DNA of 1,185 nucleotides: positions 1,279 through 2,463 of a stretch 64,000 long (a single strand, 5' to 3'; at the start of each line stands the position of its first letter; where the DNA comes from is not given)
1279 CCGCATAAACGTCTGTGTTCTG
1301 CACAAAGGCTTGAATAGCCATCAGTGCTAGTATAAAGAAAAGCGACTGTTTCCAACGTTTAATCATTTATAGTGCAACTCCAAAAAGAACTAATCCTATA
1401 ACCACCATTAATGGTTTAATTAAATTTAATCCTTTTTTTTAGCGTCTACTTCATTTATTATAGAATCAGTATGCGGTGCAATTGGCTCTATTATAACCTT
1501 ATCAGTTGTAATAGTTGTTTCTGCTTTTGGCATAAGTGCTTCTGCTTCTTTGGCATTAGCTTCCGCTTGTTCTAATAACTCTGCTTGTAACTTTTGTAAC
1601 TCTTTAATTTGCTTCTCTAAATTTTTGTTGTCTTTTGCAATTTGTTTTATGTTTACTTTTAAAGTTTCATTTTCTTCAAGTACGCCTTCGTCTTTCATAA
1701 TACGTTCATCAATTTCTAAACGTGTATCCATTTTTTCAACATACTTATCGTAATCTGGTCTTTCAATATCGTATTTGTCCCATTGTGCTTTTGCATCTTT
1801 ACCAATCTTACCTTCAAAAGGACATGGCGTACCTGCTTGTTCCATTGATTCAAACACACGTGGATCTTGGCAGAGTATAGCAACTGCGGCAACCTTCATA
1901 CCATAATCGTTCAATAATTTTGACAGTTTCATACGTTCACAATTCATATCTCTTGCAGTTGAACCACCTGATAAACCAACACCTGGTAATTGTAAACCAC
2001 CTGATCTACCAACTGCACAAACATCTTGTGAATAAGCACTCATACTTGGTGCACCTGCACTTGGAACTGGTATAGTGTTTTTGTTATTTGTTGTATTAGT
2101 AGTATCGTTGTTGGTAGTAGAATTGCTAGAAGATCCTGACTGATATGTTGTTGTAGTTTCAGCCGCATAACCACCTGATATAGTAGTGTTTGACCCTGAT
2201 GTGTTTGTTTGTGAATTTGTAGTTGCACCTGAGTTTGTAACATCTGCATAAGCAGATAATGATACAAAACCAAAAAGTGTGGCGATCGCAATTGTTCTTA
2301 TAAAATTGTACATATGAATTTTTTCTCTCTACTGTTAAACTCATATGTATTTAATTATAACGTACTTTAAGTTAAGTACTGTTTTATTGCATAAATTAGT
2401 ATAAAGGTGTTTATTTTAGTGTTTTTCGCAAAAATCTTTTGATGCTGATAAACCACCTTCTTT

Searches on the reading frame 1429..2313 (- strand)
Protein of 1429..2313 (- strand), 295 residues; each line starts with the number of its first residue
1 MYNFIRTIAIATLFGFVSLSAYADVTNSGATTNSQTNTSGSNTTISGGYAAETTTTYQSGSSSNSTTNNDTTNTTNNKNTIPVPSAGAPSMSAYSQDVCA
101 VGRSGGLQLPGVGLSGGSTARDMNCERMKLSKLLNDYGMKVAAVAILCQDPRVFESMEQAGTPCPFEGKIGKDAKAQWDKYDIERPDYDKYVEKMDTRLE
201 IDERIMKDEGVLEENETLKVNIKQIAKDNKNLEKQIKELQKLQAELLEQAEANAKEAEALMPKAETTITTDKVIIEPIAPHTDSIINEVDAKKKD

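Call 46: find_related_loci(query=window:1429-2313:-, collection=viral_contigs, flank=1500)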
Query window:1429-2313:- (295 aa) in viral_contigs; peptide patterns used: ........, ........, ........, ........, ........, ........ (x = any residue, [..] = any of these).
172 stretches matched a pattern; 158 encode a relative of the query (tblastn E <= 1e-3); the best 80 are kept; 80 distinct loci.
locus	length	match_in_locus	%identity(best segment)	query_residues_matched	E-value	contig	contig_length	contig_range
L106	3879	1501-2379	76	5-290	1e-132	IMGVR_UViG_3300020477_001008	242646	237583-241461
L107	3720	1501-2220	81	4-244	2e-122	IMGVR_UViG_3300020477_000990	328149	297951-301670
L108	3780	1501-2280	67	3-262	9e-111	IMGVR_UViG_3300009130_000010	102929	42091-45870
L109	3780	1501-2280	67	3-262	9e-111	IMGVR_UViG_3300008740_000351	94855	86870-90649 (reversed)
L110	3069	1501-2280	64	4-263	9e-107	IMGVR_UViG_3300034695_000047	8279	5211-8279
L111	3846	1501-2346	74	8-293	1e-131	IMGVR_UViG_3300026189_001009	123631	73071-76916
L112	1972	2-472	71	107-263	8e-74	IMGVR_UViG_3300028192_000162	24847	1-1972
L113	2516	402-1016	60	5-207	3e-71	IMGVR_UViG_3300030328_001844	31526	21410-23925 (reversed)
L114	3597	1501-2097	59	7-205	3e-70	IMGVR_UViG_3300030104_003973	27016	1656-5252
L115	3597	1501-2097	59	7-205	1e-69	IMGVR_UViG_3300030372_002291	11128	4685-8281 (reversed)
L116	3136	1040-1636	59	7-205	2e-69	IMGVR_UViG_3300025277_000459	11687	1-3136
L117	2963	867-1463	59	7-205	1e-69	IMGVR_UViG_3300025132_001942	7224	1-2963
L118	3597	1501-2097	59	7-205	2e-69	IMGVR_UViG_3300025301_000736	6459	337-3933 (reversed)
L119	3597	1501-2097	59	7-205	9e-68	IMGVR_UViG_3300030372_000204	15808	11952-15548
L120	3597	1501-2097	59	7-205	1e-67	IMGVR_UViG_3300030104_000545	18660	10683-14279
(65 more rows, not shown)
